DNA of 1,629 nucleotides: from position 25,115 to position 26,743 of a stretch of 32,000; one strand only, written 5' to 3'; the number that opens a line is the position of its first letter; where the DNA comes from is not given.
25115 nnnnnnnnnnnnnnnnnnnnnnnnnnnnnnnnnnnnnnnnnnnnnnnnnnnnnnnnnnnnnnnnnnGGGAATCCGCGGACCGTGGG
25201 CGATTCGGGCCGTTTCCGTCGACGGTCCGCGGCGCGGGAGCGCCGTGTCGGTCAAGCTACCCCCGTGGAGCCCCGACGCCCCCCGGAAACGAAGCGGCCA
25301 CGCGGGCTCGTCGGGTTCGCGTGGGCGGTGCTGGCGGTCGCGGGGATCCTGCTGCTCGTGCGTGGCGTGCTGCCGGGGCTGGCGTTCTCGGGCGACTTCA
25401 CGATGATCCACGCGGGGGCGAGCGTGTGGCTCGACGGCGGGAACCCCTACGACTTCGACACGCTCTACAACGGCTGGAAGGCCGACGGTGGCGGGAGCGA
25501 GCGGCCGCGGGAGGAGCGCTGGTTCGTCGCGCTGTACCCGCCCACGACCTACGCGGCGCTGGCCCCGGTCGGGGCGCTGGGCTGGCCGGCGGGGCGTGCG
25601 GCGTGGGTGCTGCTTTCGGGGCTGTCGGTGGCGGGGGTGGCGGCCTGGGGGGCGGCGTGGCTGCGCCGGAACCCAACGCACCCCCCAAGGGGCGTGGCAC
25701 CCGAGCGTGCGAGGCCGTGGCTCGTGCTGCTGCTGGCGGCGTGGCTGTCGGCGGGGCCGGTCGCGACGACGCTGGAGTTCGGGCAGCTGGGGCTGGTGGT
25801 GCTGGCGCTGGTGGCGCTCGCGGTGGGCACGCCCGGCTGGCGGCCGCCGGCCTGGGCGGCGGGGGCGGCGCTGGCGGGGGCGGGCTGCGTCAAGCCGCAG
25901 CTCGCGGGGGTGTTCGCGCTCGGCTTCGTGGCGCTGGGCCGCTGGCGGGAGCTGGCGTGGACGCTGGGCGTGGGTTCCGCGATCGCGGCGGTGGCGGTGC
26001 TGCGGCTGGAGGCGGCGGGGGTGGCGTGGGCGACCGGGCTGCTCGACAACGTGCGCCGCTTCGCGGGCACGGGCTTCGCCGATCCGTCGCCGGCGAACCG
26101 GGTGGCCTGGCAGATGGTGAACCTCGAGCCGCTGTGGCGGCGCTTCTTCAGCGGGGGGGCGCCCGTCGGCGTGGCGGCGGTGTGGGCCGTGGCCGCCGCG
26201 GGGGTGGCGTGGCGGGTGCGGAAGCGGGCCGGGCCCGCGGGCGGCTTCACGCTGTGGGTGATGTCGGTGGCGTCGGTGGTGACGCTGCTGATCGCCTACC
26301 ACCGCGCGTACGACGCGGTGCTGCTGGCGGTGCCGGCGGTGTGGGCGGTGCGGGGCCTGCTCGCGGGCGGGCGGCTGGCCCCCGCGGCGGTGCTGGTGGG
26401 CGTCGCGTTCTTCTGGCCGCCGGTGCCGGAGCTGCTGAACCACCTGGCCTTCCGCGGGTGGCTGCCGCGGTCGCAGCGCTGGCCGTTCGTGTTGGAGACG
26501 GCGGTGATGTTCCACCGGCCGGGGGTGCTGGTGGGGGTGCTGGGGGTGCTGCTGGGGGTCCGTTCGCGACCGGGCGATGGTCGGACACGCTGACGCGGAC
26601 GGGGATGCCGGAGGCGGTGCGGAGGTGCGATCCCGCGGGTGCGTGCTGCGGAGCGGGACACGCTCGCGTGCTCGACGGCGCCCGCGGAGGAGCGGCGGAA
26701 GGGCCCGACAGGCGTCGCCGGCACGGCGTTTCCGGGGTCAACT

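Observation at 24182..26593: Divergent pair of DPPR-synthase-like UbiA enzyme and GT87 GT-C, suggesting a polyprenyl-phospho-pentofuranose glycosylation branch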

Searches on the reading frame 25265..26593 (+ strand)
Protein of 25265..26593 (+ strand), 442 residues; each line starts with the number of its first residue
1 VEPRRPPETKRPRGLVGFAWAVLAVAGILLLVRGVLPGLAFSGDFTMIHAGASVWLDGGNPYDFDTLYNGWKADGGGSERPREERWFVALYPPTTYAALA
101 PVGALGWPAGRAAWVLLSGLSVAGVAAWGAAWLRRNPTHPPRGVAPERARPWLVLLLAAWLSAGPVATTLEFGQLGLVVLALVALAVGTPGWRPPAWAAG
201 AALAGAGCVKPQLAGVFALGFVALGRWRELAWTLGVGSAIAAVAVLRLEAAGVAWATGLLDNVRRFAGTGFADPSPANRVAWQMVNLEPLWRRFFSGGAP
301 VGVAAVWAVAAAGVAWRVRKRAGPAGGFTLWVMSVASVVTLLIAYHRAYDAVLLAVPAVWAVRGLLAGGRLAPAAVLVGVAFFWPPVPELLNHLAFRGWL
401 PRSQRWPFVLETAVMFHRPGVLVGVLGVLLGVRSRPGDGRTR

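Call 9: search_protein_families(library=ncbifam, proteins=[window:25265-26593:+], max_evalue=0.01)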
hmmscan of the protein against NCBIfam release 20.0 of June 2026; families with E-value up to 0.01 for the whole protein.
window:25265-26593:+ (442 aa): 0 families

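Call 10: search_protein_families(library=pfam, proteins=[window:25265-26593:+], max_evalue=0.01)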
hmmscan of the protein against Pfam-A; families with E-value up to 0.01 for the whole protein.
window:25265-26593:+ (442 aa): 1 family
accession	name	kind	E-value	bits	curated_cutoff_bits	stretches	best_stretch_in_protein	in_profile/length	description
PF09594.16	GT87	-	3.5e-18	66.7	25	1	90-337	2-233/237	Glycosyltransferase family 87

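Call 15: search_solved_structures(query=window:25265-26593:+, max_evalue=1, show_alignments=2)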
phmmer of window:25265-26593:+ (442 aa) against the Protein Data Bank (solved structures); distinct sequences matched with E-value up to 1: 0.

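Call 23: find_homologous_proteins(query=window:25265-26593:+, max_evalue=0.00001)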
Query window:25265-26593:+ (442 aa): 12 proteins with E <= 0.00001 among 8000 candidates.
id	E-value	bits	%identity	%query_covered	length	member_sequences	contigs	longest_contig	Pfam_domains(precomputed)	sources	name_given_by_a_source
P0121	1.6e-283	959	100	100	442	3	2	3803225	PF09594.17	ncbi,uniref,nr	ncbi:glycosyltransferase 87 family protein [Phycisphaera mikurensis]|uniref:glycosyltransferase 87 f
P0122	2.0e-183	629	73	88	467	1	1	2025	PF09594.17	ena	-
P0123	3.1e-176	605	69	72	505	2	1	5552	PF09594.17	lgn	-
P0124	3.4e-174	598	71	94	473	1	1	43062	PF09594.17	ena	-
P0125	6.3e-122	426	78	58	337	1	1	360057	PF09594.17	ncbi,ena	-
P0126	4.2e-102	361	73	55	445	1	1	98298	PF09594.17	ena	-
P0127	1.3e-99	353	51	90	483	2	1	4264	PF09594.17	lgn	-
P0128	1.2e-75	273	47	80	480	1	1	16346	PF09594.17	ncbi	ncbi:MAG: glycosyltransferase family 87 protein, partial [Planctomycetota bacterium]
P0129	1.5e-73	267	46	88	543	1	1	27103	PF09594.17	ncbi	ncbi:MAG: glycosyltransferase family 87 protein [Planctomycetota bacterium]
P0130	6.4e-64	235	41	84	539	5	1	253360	PF09594.17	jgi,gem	-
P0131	1.2e-50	191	42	66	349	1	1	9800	PF09594.17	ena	-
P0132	5.2e-46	176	41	78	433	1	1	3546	PF09594.17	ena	-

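Call 24: find_encoding_contigs(protein=P0130, flank=10000, max_places=1)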
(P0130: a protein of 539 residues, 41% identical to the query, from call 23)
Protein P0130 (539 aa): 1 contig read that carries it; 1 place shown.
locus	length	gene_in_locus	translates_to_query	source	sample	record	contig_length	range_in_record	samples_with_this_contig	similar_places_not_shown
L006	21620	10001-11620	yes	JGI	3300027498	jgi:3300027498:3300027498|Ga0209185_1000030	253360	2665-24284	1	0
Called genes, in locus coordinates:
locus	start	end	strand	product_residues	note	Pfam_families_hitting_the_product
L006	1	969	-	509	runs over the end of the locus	PF01554:MatE, PF01943:Polysacc_synt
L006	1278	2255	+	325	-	PF13439:Glyco_transf_4, PF13579:Glyco_trans_4_4 (weak), PF00534:Glycos_transf_1, PF13692:Glyco_trans_1_4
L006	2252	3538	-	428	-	-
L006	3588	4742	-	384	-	PF13439:Glyco_transf_4, PF13579:Glyco_trans_4_4 (weak), PF20706:GT4-conflict, PF00534:Glycos_transf_1, PF13692:Glyco_trans_1_4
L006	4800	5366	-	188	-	PF00132:Hexapep (faint)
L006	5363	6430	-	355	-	PF00535:Glycos_transf_2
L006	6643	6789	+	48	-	-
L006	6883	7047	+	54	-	-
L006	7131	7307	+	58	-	-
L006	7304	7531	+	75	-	-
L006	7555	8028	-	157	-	PF05685:Uma2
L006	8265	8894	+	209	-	PF13489:Methyltransf_23, PF07021:MetW, PF13847:Methyltransf_31 (faint), PF08241:Methyltransf_11 (weak), PF13649:Methyltransf_25 (faint)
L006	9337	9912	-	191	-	PF05685:Uma2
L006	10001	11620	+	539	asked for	PF09594:GT87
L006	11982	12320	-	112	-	PF00543:P-II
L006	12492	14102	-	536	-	PF00909:Ammonium_transp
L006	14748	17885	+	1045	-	-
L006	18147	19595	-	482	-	PF01704:UDPGP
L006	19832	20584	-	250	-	PF06778:Chlor_dismutase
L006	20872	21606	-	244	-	PF20260:PUA_4, PF04452:Methyltrans_RNA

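Call 25: find_encoding_contigs(protein=P0129, flank=10000, max_places=1)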
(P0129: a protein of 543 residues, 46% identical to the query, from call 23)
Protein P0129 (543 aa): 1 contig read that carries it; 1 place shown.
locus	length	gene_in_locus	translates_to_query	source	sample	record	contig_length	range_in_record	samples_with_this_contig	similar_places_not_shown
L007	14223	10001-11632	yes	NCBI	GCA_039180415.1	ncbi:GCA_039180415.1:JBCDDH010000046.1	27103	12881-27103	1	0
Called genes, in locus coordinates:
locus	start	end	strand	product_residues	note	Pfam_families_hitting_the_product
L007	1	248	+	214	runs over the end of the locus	PF07963:N_methyl (weak)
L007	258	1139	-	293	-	PF01557:FAA_hydrolase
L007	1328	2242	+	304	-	PF17848:Zn_ribbon_ACC, PF01039:Carboxyl_trans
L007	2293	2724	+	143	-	-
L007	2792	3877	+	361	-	PF01408:GFO_IDH_MocA, PF02894:GFO_IDH_MocA_C (weak), PF22725:GFO_IDH_MocA_C3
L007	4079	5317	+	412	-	PF13485:Peptidase_MA_2 (faint), PF07607:DUF1570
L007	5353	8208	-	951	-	PF01751:Toprim, PF01131:Topoisom_bac, PF01396:Zn_ribbon_Top1 (weak)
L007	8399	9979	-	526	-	PF12710:HAD (weak), PF01040:UbiA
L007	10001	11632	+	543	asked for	PF09594:GT87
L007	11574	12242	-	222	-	PF07021:MetW, PF13847:Methyltransf_31 (faint), PF08241:Methyltransf_11 (weak), PF13649:Methyltransf_25 (faint)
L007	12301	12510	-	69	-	-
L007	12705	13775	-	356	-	PF03102:NeuB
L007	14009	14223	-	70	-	?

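Call 26: find_encoding_contigs(protein=P0128, flank=10000, max_places=1)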
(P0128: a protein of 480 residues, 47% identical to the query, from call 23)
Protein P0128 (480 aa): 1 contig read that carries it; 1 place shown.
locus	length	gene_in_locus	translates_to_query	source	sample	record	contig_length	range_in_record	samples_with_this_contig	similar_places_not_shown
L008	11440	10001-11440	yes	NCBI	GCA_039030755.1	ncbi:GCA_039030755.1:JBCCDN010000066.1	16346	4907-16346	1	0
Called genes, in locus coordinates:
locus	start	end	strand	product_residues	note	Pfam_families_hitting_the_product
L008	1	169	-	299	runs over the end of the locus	PF01557:FAA_hydrolase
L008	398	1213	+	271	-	PF17848:Zn_ribbon_ACC, PF01039:Carboxyl_trans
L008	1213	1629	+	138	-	PF00903:Glyoxalase (weak)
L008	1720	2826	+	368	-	PF01408:GFO_IDH_MocA, PF02894:GFO_IDH_MocA_C, PF22725:GFO_IDH_MocA_C3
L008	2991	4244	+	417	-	PF13485:Peptidase_MA_2 (weak), PF07607:DUF1570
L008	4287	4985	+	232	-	PF00924:MS_channel_2nd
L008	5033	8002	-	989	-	PF01751:Toprim, PF01131:Topoisom_bac, PF01396:Zn_ribbon_Top1 (weak)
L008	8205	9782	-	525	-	PF00702:Hydrolase (faint), PF12710:HAD (weak), PF01040:UbiA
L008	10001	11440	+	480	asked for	PF09594:GT87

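Call 47: search_solved_structures(query=A3, max_evalue=10, show_alignments=2)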
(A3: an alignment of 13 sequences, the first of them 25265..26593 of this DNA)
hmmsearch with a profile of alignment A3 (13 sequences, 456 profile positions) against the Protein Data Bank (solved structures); distinct sequences matched with E-value up to 10: 9.
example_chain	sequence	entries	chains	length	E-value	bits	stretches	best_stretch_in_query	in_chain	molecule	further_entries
6ywe_9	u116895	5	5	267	0.24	13.5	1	55-98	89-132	RNase III domain-containing protein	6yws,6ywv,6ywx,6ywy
1avs_A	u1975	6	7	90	1.2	11.2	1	47-80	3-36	TROPONIN C | N-TROPONIN C | TROPONIN-C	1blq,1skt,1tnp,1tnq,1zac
1npq_A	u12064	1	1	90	1.2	11.2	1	47-80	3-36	Troponin C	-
1smg_A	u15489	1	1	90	1.6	10.8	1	47-80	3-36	TROPONIN C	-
9cif_A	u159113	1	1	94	2.1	10.4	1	50-80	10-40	De novo designed troponin C 6306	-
9cic_A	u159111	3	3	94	2.6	10.1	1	48-79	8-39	Dynamic engineered calcium-binding protein I89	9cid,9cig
1ncx_A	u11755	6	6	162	3.6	9.6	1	47-80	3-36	TROPONIN C | Troponin C, skeletal muscle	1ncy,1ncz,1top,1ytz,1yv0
1tnw_A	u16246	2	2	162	3.6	9.6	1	47-80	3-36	TROPONIN C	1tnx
5tnc_A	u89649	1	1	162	3.6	9.6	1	47-80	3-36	TROPONIN-C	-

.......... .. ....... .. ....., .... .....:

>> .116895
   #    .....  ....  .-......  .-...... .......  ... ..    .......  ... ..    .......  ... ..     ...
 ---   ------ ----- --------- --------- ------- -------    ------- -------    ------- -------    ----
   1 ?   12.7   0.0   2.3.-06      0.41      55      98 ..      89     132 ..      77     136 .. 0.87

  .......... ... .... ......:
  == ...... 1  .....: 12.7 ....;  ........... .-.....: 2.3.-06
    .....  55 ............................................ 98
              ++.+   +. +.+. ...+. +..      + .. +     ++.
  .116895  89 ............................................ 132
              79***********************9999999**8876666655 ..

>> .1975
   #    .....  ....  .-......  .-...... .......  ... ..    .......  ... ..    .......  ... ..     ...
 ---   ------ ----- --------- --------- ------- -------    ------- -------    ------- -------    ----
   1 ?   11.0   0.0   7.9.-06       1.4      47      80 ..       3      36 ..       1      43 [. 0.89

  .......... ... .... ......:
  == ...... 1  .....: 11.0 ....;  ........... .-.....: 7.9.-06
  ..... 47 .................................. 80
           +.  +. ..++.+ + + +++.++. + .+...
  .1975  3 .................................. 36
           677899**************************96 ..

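Call 57: predict_structure(alignment_id=A3)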
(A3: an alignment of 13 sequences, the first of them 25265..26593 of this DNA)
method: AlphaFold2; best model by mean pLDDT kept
length: 442 residues; sequences in the alignment: 13
mean_pLDDT: 75.4   pTM: 0.79
mean pLDDT of the five models: 75.4, 74.1, 67.0, 65.1, 61.3
residues with pLDDT >= 90: 94; 70-90: 212; 50-70: 76; < 50: 60
segments of 3 or more residues with pLDDT < 50: 9-12, 137-148, 268-276, 278-296, 322-324, 435-442
pLDDT, mean of each block of 10 residues (from residue 1): 49 66 75 76 80 90 86 81 67 88 92 90 88 64 47 59 70 85 93 94 91 81 90 93 89 82 59 45 39 47 62 65 67 90 70 89 84 89 75 83 76 79 89 50 32
secondary structure, 60 per line:
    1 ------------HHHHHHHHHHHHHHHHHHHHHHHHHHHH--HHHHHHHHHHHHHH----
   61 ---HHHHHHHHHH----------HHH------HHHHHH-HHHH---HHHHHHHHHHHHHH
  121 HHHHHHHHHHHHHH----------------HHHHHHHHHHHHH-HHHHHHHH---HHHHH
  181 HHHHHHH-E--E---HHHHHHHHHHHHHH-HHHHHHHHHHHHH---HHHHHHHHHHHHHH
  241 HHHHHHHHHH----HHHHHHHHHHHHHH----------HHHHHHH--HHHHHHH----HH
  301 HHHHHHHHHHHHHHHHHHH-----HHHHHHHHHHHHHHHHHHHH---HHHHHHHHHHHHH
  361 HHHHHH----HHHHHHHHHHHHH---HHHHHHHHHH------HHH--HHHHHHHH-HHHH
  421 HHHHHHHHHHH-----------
elements in order: H13-40 H43-56 H64-73 H93-98 H100-103 H107-134 H151-163 H165-172 H176-187 H196-209 H211-223 H227-250 H255-268 H279-285 H288-294 H299-319 H325-344 H348-366 H371-383 H387-396 H408-415 H417-431

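Call 62: fold_search(model_id=the predicted structure, library=pdb)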
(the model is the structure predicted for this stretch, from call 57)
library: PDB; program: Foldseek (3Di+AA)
matches with E <= 10: 266; with E <= 0.001: 2
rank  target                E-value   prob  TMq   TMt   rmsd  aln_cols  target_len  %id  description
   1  9dm5                  1.0e-04  1.00  0.63  0.71   5.6       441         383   17  Product-Bound mannosyltransferase PimE (released 2025-06-25)
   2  9dm7_A                2.0e-04  1.00  0.61  0.71   5.9       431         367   17  mannosyltransferase PimE in complex with Fab_E6 (released 2025-06-25)
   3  9ub7_B                6.7e-02  1.00  0.48  0.52   7.5       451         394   11  Structure of glycosylphosphatidylinositol transamidase,state 1 (released 2026-04-08)
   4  8imx_U                9.2e-02  0.99  0.43  0.45   9.8       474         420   10  Cryo-EM structure of GPI-T with a chimeric GPI-anchored protein (released 2023-08-16)
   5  7wld_U                1.0e-01  0.98  0.41  0.42  10.7       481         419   12  Cryo-EM structure of the human glycosylphosphatidylinositol transamidase complex at 2.53 Angstrom resolution (released 2022-04-27)
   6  9ukv_A                2.6e-01  0.20  0.14  0.13  22.2       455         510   14  JM Complex - E. coli MurJ, Levivirus M lysis protein LysM (SglM) (released 2025-09-10)
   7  8if8_B                3.4e-01  0.13  0.15  0.12  25.7       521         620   16  Arabinosyltransferase AftA (released 2023-05-31)
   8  9nu4_A                4.3e-01  0.14  0.14  0.11  22.7       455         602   13  Structure of MurJ in complex with single gene lysis protein from phage M (released 2026-02-11)
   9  8xwa_R                4.7e-01  0.12  0.12  0.16  22.0       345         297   13  Structure of CXCR2 bound to CXCL1 (Ligand-receptor focused map) (released 2025-01-15)
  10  9lqy_A                4.9e-01  0.16  0.14  0.19  20.6       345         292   15  Cryo-EM structure of the AMG986-bound state 2a of APLNR homodimer (released 2026-02-04)
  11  8xqi_B                5.1e-01  0.13  0.13  0.17  20.1       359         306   12  Cryo-EM structure of human dimeric Apelin receptor. (released 2025-01-22)
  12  8hnk_R                5.5e-01  0.14  0.13  0.17  22.1       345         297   16  CXCR3-DNGi complex activated by CXCL11 (released 2023-11-29)
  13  9ge2_R                6.5e-01  0.14  0.13  0.18  22.7       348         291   11  Structure of GPR55 in complex with G13 and synthetic agonist ML184 (released 2025-03-05)
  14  9sob_E                7.6e-01  0.05  0.10  0.09  24.7       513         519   13  Structural Model of the Nuclear Pore Complex in Arabidopsis thaliana (released 2025-11-05)
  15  8e9g_N                8.9e-01  0.08  0.13  0.11  24.4       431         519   12  Mycobacterial respiratory complex I with both quinone positions modelled (released 2022-10-12)
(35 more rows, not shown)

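Call 74: search_protein_families(library=ncbifam, proteins=[L007:11574-12242:-], max_evalue=0.001)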
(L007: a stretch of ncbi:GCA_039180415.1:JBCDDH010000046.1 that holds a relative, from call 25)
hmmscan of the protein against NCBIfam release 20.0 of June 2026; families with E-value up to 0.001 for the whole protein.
L007:11574-12242:- (222 aa): 5 families
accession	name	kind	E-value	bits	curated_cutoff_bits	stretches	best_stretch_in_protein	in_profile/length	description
TIGR02081.1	metW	equivalog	9.8e-11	41.6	189.5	1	26-123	6-107/194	methionine biosynthesis protein MetW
NF045667.1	MTase_DVU1556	equivalog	3.2e-10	39.8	155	1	28-119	17-112/213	DVU_1556 family methyltransferase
NF041255.1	mycofact_MftM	equivalog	1.4e-05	24.6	200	1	28-124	134-239/289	mycofactocin oligosaccharide methyltransferase MftM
NF043040.1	corrin_prot_MT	hypoth_equivalog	3.2e-05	23.4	180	1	22-54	29-62/216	corrinoid protein-associated methyltransferase CpaM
NF004851.0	PRK06202.1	equivalog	0.00038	19.9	243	0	36-126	63-166/237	hypothetical protein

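Call 87: find_encoding_contigs(protein=P0127, flank=10000, max_places=1)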
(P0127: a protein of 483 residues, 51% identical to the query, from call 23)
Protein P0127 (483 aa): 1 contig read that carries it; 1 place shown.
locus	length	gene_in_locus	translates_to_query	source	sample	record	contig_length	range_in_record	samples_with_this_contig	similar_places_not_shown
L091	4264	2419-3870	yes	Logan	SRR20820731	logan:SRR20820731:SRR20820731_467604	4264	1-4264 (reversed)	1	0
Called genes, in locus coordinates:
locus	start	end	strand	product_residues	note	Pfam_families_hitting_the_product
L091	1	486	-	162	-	?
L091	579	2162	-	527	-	PF00702:Hydrolase (weak), PF12710:HAD, PF01040:UbiA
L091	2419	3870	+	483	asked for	PF09594:GT87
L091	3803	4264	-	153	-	?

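Call 88: find_encoding_contigs(protein=P0131, flank=10000, max_places=1)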
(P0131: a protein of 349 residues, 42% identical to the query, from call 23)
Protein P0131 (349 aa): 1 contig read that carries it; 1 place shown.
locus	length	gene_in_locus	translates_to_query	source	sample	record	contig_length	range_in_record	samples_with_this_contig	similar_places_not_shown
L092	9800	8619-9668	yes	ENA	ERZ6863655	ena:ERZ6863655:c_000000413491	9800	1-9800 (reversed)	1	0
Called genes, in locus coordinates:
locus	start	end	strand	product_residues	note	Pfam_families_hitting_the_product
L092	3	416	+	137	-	?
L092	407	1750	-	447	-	-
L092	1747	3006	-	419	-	PF13439:Glyco_transf_4, PF13579:Glyco_trans_4_4, PF20706:GT4-conflict, PF00534:Glycos_transf_1, PF13692:Glyco_trans_1_4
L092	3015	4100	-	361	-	PF20706:GT4-conflict, PF00534:Glycos_transf_1, PF13692:Glyco_trans_1_4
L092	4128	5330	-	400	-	PF13439:Glyco_transf_4, PF13579:Glyco_trans_4_4, PF20706:GT4-conflict, PF00534:Glycos_transf_1, PF13692:Glyco_trans_1_4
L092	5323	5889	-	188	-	PF00132:Hexapep (weak)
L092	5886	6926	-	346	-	PF00535:Glycos_transf_2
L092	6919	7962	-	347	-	PF00535:Glycos_transf_2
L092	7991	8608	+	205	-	PF13489:Methyltransf_23 (weak), PF13649:Methyltransf_25 (faint), PF07021:MetW, PF08241:Methyltransf_11 (faint)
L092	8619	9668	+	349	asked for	PF09594:GT87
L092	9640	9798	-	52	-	?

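Call 98: find_homologous_proteins(query=L007:9335-9979:-, max_evalue=0.001)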
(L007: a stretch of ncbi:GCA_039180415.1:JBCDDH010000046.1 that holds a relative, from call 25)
Query L007:9335-9979:- (215 aa): 2 proteins with E <= 0.001 among 3547 candidates.
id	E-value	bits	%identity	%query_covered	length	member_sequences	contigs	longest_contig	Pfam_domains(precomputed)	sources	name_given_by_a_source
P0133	1.3e-19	89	40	75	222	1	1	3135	PF12710.14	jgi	jgi:phosphoserine phosphatase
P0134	5.4e-15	74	40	81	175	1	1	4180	PF12710.14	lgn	-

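Call 101: find_related_loci(query=A6, collection=metagenome_contigs, flank=10000)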
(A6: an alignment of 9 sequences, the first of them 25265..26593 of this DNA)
Query A6 (442 aa) in metagenome_contigs; peptide patterns used: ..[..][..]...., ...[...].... (x = any residue, [..] = any of these).
221 stretches matched a pattern; 31 encode a relative of the query (tblastn E <= 1e-3); 30 distinct loci.
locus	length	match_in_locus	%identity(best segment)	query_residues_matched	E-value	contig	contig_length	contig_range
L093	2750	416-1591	32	23-430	5e-37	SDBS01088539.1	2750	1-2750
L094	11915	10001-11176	32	23-430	7e-37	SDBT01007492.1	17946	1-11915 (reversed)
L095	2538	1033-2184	30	20-384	3e-32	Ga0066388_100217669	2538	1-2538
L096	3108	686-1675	31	22-362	3e-28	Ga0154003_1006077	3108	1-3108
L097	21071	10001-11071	34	20-385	3e-28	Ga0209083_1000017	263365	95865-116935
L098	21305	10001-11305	41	30-401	4e-51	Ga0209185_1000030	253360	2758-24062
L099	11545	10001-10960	31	22-352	3e-25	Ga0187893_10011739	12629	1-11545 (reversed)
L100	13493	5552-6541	28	22-362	1e-24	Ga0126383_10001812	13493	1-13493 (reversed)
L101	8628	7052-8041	29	22-362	8e-23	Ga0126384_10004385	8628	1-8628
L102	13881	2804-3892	25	43-406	5e-18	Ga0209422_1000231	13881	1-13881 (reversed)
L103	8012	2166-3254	25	43-406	5e-18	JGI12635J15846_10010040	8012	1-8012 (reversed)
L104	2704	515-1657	26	43-430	5e-18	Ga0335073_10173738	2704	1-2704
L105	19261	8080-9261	27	27-418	3e-17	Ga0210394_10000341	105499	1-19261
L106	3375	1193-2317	28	43-418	3e-17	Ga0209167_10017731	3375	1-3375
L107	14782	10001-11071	27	30-385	7e-17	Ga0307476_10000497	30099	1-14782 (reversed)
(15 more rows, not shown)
